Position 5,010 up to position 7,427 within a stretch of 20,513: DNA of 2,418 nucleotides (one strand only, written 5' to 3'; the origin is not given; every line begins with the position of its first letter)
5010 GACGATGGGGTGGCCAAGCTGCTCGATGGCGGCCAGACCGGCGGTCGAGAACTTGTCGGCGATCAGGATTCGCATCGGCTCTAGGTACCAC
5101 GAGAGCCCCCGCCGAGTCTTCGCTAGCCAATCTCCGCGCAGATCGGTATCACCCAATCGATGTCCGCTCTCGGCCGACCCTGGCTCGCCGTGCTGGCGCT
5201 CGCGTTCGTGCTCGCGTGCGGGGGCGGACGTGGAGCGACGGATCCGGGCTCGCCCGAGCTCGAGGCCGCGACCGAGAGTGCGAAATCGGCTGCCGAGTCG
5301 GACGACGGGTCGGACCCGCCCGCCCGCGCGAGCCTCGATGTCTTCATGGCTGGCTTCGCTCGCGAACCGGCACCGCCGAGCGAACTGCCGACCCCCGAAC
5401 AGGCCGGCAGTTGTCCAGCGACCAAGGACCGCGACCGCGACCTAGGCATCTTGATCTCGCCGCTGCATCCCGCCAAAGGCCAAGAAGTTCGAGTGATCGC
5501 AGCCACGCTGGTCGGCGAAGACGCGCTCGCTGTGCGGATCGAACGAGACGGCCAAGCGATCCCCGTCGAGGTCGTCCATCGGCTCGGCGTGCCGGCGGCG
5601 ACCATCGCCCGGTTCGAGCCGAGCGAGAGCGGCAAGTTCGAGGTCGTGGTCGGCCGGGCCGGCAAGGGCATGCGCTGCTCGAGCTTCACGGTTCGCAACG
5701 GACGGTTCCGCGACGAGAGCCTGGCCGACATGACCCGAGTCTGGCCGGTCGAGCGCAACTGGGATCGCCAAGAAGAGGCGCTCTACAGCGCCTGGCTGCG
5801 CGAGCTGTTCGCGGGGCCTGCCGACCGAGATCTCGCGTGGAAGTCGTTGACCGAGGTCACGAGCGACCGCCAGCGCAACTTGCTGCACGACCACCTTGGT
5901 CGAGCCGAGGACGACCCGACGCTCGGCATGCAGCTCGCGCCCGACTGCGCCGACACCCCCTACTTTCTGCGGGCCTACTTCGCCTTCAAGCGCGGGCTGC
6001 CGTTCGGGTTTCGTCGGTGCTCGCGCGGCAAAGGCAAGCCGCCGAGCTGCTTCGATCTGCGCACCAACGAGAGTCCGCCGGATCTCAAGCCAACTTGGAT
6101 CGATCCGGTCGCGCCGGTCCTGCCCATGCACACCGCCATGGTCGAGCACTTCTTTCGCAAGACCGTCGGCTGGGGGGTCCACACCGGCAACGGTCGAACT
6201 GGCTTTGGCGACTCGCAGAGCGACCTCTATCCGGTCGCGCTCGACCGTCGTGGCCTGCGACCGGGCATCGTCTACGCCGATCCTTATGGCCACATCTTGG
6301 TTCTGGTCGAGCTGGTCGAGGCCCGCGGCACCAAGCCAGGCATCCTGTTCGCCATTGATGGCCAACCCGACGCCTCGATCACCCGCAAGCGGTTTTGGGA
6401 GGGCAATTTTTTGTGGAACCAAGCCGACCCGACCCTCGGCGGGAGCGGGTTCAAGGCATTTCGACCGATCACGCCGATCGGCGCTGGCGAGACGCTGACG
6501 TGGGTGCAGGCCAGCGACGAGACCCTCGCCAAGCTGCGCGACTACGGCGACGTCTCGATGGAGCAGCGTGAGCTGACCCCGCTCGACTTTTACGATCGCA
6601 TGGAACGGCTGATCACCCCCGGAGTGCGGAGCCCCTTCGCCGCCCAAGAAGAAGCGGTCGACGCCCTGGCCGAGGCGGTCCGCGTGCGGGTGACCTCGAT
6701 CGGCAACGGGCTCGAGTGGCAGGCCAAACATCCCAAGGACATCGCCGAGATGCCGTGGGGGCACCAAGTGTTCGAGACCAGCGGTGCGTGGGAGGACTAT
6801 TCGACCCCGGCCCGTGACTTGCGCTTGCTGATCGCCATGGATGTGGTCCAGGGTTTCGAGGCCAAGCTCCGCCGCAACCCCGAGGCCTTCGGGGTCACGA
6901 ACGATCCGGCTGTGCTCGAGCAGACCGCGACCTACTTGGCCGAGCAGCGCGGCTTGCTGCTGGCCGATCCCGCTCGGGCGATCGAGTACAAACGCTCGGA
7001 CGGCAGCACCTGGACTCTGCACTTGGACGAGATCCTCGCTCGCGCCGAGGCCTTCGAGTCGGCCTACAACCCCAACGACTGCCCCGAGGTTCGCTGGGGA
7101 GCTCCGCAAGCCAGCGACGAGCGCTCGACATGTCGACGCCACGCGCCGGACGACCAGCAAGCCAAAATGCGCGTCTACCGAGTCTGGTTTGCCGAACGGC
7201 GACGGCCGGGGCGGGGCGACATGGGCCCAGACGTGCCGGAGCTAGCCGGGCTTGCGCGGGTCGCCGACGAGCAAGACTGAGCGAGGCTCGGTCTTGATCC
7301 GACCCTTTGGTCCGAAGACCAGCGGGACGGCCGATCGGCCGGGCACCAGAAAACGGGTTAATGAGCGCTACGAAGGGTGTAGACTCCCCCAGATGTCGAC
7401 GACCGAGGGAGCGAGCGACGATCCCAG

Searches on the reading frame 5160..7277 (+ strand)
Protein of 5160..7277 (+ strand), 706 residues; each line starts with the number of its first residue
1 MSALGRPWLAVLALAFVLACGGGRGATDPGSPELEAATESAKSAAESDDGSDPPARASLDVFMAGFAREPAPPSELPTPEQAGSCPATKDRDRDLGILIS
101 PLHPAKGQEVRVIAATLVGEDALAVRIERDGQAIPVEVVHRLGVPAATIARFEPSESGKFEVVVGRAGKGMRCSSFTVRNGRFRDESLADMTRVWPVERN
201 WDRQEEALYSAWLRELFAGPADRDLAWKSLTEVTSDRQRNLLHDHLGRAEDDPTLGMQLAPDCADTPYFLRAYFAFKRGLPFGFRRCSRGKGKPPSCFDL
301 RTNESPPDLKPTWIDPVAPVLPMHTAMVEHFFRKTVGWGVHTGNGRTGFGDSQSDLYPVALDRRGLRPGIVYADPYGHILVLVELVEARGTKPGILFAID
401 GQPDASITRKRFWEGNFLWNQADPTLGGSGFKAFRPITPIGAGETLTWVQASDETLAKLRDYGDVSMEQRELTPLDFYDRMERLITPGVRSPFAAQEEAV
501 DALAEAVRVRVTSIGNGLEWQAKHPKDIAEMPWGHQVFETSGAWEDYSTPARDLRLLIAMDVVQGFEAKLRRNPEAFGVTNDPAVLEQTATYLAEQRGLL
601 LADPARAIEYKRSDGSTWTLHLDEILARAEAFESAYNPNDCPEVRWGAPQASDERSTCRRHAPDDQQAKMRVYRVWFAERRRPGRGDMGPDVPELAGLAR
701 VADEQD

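Call 3: search_protein_families(library=pfam, proteins=[window:5160-7277:+], max_evalue=0.1)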
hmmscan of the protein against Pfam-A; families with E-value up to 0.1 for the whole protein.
window:5160-7277:+ (706 aa): 0 families

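Call 18: search_protein_families(library=ncbifam, proteins=[window:5160-7277:+], max_evalue=0.1)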
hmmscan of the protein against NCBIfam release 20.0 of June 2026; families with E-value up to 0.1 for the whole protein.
window:5160-7277:+ (706 aa): 0 families

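Call 29: search_solved_structures(query=window:5160-7277:+, max_evalue=1)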
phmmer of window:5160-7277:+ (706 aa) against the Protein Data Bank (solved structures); distinct sequences matched with E-value up to 1: 0.

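Call 35: find_homologous_proteins(query=window:5160-7277:+, max_evalue=0.00001)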
Query window:5160-7277:+ (706 aa): 4568 proteins with E <= 0.00001 among 8000 candidates; the best 120 are listed.
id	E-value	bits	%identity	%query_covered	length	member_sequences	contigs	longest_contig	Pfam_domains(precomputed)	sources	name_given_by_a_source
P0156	0.0e+0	1632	100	100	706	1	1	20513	-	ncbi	-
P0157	0.0e+0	1342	82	99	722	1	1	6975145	-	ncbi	ncbi:hypothetical protein ACNOYE_24045 [Nannocystaceae bacterium ST9]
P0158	0.0e+0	1342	81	99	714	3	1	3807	-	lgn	-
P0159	0.0e+0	1339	82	100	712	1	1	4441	-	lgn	-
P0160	0.0e+0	1325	81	100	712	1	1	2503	-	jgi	jgi:hypothetical protein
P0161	0.0e+0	1322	81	100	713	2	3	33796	-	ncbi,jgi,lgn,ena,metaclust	metaclust:\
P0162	0.0e+0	1294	81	99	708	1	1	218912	-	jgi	jgi:hypothetical protein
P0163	0.0e+0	1279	80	95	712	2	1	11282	-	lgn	-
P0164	0.0e+0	1271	79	97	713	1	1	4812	-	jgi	jgi:hypothetical protein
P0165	0.0e+0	1270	79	98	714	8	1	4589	-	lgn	-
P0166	0.0e+0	1137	75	90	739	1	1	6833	-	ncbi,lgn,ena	-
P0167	0.0e+0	1048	66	97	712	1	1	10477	-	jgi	jgi:hypothetical protein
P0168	0.0e+0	1041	67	97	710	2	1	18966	-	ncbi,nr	ncbi:MAG TPA: hypothetical protein VM869_10855 [Enhygromyxa sp.]|nr:hypothetical protein [Enhygromyx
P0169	0.0e+0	1035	67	95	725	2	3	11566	-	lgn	-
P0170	0.0e+0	1030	65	97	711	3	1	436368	-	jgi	jgi:hypothetical protein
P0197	1.4e-273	928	63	90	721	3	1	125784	-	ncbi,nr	ncbi:hypothetical protein [Plesiocystis pacifica]|nr:hypothetical protein [Plesiocystis pacifica]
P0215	3.8e-214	731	56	87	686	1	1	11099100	-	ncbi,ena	-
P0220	9.9e-213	727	54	95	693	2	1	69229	-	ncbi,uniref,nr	ncbi:hypothetical protein [Paraliomyxa miuraensis]|uniref:hypothetical protein n=1 Tax=Paraliomyxa m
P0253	3.2e-206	705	51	98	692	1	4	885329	-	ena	-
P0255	9.8e-206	703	53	96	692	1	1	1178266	-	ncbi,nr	ncbi:MAG: hypothetical protein H6711_07475 [Myxococcales bacterium]|nr:hypothetical protein [Myxococ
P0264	1.4e-204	700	55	86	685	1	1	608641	-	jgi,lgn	-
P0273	9.5e-203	694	48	99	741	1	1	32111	-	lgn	-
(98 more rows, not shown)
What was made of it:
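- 5160..7280 (+): First gene of the conserved operon: a 706-aa predicted lipoprotein. It has a VLAC lipobox and an N-terminal Ig/filamin-like beta-sandwich. The remaining roughly 500 aa form a conserved body with no family assignment. 4568 homologues at E<=1e-5; the named ones among the best 120 are all 'hypothetical' (call 35).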

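Call 48: find_encoding_contigs(protein=P0197, flank=5000, max_places=2)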
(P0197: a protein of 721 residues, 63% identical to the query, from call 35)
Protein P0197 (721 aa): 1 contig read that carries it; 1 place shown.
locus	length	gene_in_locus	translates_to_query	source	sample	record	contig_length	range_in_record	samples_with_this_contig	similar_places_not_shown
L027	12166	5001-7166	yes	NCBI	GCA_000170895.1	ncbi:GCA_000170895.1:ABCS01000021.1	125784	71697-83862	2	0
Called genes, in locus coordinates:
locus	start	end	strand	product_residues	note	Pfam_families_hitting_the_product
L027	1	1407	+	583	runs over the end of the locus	PF13167:GTP-bdg_N, PF16360:GTP-bdg_M, PF01926:MMR_HSR1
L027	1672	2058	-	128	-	PF01903:CbiX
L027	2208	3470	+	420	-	PF00070:Pyr_redox (faint), PF01266:DAO (weak), PF07992:Pyr_redox_2, PF13738:Pyr_redox_3, PF00743:FMO-like, PF13434:Lys_Orn_oxgnase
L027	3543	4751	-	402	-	PF00389:2-Hacid_dh, PF02826:2-Hacid_dh_C, PF01842:ACT (faint)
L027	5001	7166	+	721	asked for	-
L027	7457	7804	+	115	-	PF07238:PilZ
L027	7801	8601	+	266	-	-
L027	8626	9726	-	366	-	PF00924:MS_channel_2nd, PF21082:MS_channel_3rd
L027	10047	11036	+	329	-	PF13485:Peptidase_MA_2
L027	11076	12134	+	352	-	PF12146:Hydrolase_4, PF00561:Abhydrolase_1, PF12697:Abhydrolase_6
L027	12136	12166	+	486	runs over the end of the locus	PF01019:G_glu_transpept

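Call 49: find_encoding_contigs(protein=P0220, flank=5000, max_places=2)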
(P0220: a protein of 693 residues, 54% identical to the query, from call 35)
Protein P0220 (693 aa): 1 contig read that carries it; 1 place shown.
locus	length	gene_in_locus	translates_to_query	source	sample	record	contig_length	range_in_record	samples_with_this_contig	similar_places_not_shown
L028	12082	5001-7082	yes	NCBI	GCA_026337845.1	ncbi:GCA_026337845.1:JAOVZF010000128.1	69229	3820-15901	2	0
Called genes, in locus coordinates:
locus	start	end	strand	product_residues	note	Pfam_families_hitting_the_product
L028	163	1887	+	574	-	-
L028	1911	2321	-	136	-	PF01903:CbiX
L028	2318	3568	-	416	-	PF00389:2-Hacid_dh, PF02826:2-Hacid_dh_C, PF11890:DUF3410 (weak)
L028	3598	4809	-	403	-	PF00389:2-Hacid_dh, PF02826:2-Hacid_dh_C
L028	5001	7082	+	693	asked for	-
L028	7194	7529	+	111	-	PF07238:PilZ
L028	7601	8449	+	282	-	-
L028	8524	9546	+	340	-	-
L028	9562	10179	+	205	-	PF03602:Cons_hypoth95, PF05175:MTS (faint), PF13649:Methyltransf_25 (weak)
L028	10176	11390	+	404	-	PF00155:Aminotran_1_2, PF01041:DegT_DnrJ_EryC1 (faint)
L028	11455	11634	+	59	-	PF03884:YacG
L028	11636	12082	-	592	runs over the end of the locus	PF02881:SRP54_N, PF00448:SRP54, PF01656:CbiA (weak), PF02978:SRP_SPB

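Call 50: find_encoding_contigs(protein=P0255, flank=5000, max_places=2)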
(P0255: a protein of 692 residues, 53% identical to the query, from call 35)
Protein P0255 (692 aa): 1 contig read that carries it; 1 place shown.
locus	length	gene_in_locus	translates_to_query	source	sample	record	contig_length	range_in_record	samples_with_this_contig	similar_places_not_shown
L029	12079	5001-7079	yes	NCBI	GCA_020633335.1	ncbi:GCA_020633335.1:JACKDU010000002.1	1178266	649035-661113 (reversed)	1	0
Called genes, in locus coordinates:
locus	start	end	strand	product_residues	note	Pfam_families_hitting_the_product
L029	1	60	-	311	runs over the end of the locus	PF13793:Pribosyltran_N, PF00156:Pribosyltran, PF14572:Pribosyl_synth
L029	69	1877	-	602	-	PF04183:IucA_IucC, PF06276:FhuF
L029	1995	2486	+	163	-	-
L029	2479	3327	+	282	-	PF05090:HTTM (weak)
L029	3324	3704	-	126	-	PF01903:CbiX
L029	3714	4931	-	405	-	PF00389:2-Hacid_dh, PF02826:2-Hacid_dh_C, PF03446:NAD_binding_2 (weak)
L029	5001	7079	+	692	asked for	-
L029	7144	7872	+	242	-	-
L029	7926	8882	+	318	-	PF13485:Peptidase_MA_2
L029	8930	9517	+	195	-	PF03602:Cons_hypoth95, PF13847:Methyltransf_31, PF13649:Methyltransf_25 (weak)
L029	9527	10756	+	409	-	PF00155:Aminotran_1_2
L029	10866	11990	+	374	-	PF00793:DAHP_synth_1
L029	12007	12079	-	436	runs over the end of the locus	PF03721:UDPG_MGDP_dh_N, PF00984:UDPG_MGDP_dh, PF03720:UDPG_MGDP_dh_C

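Call 51: find_encoding_contigs(protein=P0215, flank=5000, max_places=2)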
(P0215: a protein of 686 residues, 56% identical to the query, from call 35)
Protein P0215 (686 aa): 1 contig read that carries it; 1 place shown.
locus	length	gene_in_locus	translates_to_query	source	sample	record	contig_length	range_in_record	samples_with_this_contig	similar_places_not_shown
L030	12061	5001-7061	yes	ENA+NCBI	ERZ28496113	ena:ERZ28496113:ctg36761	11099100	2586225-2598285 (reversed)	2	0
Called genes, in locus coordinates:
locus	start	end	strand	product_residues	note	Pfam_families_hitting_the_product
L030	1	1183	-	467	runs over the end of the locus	PF06965:Na_H_antiport_1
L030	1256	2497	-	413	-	PF00389:2-Hacid_dh, PF02826:2-Hacid_dh_C, PF11890:DUF3410 (weak)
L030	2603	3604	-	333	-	PF02086:MethyltransfD12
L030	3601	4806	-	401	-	PF00389:2-Hacid_dh, PF02826:2-Hacid_dh_C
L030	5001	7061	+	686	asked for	-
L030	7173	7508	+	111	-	PF07238:PilZ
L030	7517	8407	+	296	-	-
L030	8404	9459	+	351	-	PF13485:Peptidase_MA_2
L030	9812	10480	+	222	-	PF08685:GON (weak)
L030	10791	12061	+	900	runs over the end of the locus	PF13948:DUF4215 (faint)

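Call 52: find_encoding_contigs(protein=P0273, flank=5000, max_places=2)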
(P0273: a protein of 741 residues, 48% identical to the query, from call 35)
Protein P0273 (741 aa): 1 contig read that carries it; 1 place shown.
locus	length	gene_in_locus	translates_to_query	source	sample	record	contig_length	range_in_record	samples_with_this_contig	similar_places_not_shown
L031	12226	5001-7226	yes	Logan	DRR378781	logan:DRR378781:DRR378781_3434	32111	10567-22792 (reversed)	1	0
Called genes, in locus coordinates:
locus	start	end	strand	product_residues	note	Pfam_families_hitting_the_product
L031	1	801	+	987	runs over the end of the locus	PF00930:DPPIV_N (faint), PF26550:Tricorn_2nd, PF26549:Tricorn_N, PF07676:PD40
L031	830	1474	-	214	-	-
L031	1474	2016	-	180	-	PF12802:MarR_2 (weak), PF09339:HTH_IclR (weak), PF01047:MarR (weak)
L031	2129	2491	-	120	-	PF01903:CbiX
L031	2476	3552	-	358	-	PF02086:MethyltransfD12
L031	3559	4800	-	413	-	PF00389:2-Hacid_dh, PF02826:2-Hacid_dh_C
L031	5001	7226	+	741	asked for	-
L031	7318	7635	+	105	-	PF07238:PilZ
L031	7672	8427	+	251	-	-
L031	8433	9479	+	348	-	PF13485:Peptidase_MA_2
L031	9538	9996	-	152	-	PF08534:Redoxin, PF00578:AhpC-TSA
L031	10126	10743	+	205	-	PF03602:Cons_hypoth95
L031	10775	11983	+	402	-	PF00155:Aminotran_1_2, PF01041:DegT_DnrJ_EryC1 (weak)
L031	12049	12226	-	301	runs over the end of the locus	PF21088:MS_channel_1st (weak), PF00924:MS_channel_2nd, PF21082:MS_channel_3rd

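Call 53: predict_structure(alignment_id=A3)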
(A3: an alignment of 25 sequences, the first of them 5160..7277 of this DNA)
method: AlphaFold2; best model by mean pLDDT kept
length: 706 residues; sequences in the alignment: 25
mean_pLDDT: 83.4   pTM: 0.84
mean pLDDT of the five models: 83.4, 83.3, 81.3, 80.2, 77.2
residues with pLDDT >= 90: 335; 70-90: 263; 50-70: 50; < 50: 58
segments of 3 or more residues with pLDDT < 50: 1-52, 701-706
pLDDT, mean of each block of 10 residues (from residue 1): 36 39 30 28 34 72 86 89 96 96 98 95 97 96 95 97 97 98 92 91 94 93 84 92 95 87 82 95 80 73 88 90 91 70 64 87 92 79 88 87 83 74 66 89 86 85 83 86 87 92 90 86 88 76 69 86 93 91 94 97 96 94 95 88 93 93 90 88 74 73 41
secondary structure, 60 per line:
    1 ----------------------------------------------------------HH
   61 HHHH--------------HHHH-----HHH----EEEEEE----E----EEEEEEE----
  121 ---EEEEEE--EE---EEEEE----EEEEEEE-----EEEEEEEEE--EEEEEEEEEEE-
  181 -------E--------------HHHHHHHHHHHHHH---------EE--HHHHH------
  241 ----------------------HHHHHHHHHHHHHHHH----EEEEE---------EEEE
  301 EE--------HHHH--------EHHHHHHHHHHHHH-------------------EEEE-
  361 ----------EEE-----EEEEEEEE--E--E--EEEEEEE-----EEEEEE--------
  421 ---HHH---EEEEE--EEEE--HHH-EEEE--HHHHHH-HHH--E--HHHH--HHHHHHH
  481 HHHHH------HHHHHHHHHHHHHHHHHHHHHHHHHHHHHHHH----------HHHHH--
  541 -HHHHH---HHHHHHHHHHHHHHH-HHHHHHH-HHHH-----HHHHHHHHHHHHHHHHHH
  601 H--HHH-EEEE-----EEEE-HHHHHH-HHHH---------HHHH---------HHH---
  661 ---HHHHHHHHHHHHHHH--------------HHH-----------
elements in order (helices of 4 or more, strands of 3 or more residues): H59-64 H79-82 E95-100 E110-116 E124-129 E137-141 E146-152 E158-166 E169-179 H203-216 H230-234 H263-278 E283-287 E297-302 H311-314 H324-336 E356-359 E371-373 E379-386 E395-401 E407-412 E430-434 E437-440 E447-450 H453-458 H468-471 H474-485 H492-523 H534-538 H542-546 H550-564 H566-572 H574-577 H583-601 E608-611 E617-620 H622-627 H629-632 H642-645 H664-678
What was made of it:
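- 5160..7280 (+): AF2 model pTM 0.84 (call 53).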

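Call 55: find_encoding_contigs(protein=P0253, flank=5000, max_places=2)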
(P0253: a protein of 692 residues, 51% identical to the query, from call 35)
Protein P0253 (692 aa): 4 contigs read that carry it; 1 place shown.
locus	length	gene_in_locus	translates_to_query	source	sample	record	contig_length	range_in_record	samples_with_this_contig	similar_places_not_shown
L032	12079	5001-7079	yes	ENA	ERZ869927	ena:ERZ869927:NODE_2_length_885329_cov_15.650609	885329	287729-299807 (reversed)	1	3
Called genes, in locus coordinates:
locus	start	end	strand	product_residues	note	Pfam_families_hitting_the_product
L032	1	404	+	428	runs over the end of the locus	PF05090:HTTM, PF22777:VKGC_lumenal_dom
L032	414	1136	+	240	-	-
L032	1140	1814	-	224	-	-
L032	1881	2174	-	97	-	PF01903:CbiX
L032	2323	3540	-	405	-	PF00389:2-Hacid_dh, PF02826:2-Hacid_dh_C, PF11890:DUF3410 (weak)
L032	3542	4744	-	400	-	PF00389:2-Hacid_dh, PF02826:2-Hacid_dh_C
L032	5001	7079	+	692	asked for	-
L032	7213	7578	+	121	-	PF07238:PilZ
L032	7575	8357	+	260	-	-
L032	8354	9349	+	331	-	PF13485:Peptidase_MA_2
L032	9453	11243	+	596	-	PF03602:Cons_hypoth95, PF05175:MTS (weak), PF00155:Aminotran_1_2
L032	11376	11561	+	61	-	PF03884:YacG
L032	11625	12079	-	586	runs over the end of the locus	-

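Call 56: find_encoding_contigs(protein=P0264, flank=5000, max_places=2)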
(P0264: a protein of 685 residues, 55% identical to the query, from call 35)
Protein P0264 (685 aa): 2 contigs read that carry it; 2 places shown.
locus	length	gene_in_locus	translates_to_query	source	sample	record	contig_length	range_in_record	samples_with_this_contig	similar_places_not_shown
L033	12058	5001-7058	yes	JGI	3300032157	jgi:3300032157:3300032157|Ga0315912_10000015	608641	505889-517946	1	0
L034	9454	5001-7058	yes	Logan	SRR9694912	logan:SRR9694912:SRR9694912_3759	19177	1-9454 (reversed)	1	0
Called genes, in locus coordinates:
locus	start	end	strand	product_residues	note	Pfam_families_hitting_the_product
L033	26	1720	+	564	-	-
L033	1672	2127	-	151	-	PF01903:CbiX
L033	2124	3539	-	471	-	PF00389:2-Hacid_dh, PF02826:2-Hacid_dh_C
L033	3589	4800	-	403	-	PF00389:2-Hacid_dh, PF02826:2-Hacid_dh_C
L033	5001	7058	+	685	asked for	-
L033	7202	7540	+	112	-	PF07238:PilZ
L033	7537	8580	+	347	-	-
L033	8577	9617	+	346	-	PF13485:Peptidase_MA_2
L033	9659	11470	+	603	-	PF03602:Cons_hypoth95, PF05175:MTS (weak), PF00155:Aminotran_1_2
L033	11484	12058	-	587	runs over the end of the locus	PF02881:SRP54_N, PF00448:SRP54, PF01656:CbiA (weak), PF02978:SRP_SPB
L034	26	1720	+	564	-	-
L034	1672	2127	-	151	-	PF01903:CbiX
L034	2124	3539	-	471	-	PF00389:2-Hacid_dh, PF02826:2-Hacid_dh_C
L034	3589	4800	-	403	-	PF00389:2-Hacid_dh, PF02826:2-Hacid_dh_C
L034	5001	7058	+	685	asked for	-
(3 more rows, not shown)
